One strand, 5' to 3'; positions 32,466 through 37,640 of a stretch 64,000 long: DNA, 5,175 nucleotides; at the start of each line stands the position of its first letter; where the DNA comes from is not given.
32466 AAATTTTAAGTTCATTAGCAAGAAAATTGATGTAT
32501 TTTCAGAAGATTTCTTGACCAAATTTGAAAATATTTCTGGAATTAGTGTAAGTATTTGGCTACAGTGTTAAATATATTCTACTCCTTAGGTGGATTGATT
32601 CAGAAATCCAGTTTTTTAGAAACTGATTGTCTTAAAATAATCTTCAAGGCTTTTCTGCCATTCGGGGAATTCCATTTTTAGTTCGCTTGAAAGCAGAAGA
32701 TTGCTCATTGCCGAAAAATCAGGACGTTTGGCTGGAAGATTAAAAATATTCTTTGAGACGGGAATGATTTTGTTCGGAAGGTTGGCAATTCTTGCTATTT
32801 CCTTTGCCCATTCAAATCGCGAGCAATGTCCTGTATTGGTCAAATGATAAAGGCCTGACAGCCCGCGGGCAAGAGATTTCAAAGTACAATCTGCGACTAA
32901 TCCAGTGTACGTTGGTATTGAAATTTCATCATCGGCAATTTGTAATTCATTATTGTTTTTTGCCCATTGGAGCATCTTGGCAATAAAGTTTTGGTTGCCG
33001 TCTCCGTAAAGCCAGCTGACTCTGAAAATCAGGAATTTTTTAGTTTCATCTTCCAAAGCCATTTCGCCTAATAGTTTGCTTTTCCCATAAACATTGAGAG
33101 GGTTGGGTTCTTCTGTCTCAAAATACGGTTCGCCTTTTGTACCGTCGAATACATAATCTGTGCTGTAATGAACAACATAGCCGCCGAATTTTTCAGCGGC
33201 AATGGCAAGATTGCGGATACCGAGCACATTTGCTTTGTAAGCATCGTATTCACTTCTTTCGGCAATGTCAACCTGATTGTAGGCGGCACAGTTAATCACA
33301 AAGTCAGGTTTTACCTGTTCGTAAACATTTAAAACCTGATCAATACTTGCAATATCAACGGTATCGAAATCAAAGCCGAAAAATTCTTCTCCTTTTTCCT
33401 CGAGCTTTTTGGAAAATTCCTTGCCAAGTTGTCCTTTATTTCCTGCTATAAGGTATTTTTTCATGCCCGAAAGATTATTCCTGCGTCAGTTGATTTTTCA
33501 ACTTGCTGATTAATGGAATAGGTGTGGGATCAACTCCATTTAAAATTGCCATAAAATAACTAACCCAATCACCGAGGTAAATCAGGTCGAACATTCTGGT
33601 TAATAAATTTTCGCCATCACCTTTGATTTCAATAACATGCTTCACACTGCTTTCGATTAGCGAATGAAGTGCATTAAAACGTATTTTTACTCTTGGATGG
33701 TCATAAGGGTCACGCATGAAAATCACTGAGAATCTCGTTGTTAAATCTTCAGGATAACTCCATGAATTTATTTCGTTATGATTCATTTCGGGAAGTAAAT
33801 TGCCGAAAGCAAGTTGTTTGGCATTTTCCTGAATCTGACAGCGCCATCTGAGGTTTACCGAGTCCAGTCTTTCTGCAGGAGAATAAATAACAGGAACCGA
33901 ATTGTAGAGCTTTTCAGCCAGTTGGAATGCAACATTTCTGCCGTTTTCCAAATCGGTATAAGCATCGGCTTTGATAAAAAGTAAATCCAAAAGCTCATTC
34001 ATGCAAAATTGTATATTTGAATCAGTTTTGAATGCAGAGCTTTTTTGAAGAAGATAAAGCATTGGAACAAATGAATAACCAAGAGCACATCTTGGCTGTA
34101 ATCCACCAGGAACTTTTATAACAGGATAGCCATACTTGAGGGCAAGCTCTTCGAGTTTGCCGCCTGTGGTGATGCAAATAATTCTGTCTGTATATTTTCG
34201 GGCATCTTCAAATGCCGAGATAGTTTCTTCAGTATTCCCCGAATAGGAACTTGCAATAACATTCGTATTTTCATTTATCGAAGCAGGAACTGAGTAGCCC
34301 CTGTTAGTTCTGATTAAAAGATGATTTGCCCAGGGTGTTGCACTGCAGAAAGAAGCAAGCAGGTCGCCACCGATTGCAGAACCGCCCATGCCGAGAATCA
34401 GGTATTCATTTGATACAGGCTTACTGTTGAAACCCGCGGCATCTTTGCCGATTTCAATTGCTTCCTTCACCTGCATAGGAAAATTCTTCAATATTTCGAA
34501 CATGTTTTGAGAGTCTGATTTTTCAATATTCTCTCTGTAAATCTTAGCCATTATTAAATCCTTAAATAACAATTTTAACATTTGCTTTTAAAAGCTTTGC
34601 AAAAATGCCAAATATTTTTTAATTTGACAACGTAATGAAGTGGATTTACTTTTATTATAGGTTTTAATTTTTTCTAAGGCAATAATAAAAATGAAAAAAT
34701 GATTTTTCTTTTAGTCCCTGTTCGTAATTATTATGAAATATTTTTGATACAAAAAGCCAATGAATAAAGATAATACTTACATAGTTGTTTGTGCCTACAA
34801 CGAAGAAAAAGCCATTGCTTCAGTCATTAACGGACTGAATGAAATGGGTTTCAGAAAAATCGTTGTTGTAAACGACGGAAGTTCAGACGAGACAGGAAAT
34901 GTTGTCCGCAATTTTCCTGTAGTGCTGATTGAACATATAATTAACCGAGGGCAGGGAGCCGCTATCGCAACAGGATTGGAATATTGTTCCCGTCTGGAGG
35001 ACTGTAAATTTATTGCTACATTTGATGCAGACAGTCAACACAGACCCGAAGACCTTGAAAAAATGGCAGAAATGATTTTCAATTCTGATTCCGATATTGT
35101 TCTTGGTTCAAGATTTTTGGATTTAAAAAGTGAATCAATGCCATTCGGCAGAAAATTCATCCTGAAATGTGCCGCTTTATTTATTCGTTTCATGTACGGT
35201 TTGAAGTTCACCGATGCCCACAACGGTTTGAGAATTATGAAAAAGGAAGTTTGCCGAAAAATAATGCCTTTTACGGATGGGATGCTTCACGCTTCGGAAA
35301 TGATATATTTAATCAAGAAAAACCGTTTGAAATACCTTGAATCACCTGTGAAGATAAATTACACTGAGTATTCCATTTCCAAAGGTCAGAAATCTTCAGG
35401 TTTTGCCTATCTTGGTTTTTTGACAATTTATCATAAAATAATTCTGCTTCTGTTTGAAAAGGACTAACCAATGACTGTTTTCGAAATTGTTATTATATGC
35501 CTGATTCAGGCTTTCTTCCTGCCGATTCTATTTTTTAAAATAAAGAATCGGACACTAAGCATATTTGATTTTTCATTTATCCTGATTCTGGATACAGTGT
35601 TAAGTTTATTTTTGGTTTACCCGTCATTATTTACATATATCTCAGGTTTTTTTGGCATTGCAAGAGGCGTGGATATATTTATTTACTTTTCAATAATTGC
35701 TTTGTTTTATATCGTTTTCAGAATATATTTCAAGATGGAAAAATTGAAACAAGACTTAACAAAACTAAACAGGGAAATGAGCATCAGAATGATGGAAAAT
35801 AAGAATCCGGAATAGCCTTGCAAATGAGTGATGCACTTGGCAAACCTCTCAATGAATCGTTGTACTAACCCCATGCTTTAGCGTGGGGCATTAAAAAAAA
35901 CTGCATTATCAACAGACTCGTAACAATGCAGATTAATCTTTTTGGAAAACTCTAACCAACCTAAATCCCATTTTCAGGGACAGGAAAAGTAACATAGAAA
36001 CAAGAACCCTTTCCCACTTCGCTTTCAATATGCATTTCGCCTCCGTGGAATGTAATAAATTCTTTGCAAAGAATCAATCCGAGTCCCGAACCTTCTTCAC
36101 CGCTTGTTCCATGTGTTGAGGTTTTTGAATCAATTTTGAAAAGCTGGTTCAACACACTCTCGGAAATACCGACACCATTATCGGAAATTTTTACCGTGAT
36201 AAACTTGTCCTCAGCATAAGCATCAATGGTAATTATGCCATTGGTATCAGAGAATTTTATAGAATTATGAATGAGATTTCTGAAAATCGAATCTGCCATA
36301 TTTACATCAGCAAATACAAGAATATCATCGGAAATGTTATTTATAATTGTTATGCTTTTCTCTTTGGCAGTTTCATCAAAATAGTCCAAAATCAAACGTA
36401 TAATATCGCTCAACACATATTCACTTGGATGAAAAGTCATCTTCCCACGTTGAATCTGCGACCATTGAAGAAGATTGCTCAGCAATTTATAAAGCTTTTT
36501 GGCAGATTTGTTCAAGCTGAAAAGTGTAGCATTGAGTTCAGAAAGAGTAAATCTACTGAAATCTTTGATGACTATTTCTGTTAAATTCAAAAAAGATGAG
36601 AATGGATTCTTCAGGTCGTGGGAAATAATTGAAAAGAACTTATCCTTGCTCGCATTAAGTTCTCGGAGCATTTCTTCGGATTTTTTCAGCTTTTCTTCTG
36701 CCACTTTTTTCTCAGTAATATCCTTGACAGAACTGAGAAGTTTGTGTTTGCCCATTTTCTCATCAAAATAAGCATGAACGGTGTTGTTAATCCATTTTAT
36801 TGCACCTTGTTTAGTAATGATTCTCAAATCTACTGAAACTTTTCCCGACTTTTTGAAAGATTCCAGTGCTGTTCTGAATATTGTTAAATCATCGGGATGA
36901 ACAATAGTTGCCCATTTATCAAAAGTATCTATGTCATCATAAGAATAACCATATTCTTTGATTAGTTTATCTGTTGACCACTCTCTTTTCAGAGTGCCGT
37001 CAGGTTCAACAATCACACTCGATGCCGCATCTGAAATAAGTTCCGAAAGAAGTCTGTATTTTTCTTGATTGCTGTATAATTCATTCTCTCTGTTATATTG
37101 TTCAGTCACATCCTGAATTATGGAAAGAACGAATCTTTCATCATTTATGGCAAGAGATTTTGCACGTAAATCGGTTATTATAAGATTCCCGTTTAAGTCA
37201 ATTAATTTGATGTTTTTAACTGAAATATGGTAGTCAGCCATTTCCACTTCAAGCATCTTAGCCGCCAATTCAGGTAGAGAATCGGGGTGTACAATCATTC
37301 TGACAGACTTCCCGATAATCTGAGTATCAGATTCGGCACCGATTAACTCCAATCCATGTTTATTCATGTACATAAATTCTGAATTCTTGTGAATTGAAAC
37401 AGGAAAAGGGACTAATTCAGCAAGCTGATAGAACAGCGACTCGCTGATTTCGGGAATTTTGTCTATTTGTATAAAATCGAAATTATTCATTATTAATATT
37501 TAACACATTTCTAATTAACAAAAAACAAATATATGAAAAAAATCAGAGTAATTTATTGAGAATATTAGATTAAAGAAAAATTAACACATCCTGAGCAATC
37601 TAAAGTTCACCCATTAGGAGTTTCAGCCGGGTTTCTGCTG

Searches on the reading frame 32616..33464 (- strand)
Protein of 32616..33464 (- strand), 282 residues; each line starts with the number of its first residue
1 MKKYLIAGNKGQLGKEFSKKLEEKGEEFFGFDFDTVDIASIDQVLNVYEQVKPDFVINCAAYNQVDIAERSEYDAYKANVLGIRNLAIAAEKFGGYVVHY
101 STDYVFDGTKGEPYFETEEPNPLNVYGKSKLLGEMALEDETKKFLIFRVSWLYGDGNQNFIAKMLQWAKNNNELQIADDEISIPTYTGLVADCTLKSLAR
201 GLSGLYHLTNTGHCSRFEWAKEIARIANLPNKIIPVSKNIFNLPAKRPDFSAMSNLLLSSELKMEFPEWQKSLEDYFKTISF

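Call 9: search_protein_families(library=pfam, proteins=[window:32616-33464:-], max_evalue=0.001)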
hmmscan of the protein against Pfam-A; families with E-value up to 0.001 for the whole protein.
window:32616-33464:- (282 aa): 6 families
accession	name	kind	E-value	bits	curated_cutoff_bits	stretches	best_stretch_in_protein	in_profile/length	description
PF04321.23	RmlD_sub_bind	-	1.6e-85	287.1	27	1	3-280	2-285/287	RmlD substrate binding domain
PF01370.27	Epimerase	-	3.9e-21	76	20.9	1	5-177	2-202/240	NAD dependent epimerase/dehydratase family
PF16363.11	GDP_Man_Dehyd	-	6.4e-11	42.7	27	1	32-146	55-173/332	GDP-mannose 4,6 dehydratase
PF02719.21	Polysacc_synt_2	-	1.5e-10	41.2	20.2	1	35-139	60-151/293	Polysaccharide biosynthesis protein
PF01073.25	3Beta_HSD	-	8.5e-07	28.7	22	1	18-193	34-224/280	3-beta hydroxysteroid dehydrogenase/isomerase family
PF07993.18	NAD_binding_4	-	1.3e-06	28.2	20.1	1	54-157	90-212/258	Male sterility protein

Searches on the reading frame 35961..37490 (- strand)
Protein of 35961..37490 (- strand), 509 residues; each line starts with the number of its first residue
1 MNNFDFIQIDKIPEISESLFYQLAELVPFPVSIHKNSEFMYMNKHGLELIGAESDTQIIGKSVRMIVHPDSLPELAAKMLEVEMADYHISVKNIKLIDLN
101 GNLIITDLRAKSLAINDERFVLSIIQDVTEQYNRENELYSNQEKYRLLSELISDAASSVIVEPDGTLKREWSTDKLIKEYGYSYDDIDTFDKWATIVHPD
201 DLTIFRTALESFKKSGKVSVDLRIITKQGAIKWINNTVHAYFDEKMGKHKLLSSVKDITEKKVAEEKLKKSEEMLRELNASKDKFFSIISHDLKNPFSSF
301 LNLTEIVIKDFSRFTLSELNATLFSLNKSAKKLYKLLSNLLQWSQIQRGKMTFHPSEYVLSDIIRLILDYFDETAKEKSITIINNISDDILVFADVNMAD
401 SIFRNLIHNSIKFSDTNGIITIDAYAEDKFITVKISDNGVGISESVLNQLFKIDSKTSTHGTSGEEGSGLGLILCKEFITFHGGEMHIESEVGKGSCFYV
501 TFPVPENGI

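Call 9: search_protein_families(library=pfam, proteins=[window:35961-37490:-], max_evalue=0.001)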
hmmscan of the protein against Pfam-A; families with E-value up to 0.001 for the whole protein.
window:35961-37490:- (509 aa): 6 families
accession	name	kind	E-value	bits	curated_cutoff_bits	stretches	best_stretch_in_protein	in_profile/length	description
PF02518.31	HATPase_c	-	2.3e-22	79.9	26.4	1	399-505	6-110/111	Histidine kinase-, DNA gyrase B-, and HSP90-like ATPase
PF08447.18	PAS_3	-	4.4e-15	56.2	25.6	1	180-248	12-82/89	PAS fold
PF13426.13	PAS_9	-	6.5e-12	46.1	27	1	35-130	9-103/103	PAS domain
PF00512.31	HisKA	-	1.9e-07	31.4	26.9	1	282-349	2-66/66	His Kinase A (phospho-acceptor) domain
PF08448.16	PAS_4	-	0.00037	21.1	23.1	0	35-132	13-109/110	PAS fold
PF00989.32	PAS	-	0.00091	19.7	22.6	0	25-127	8-112/113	PAS fold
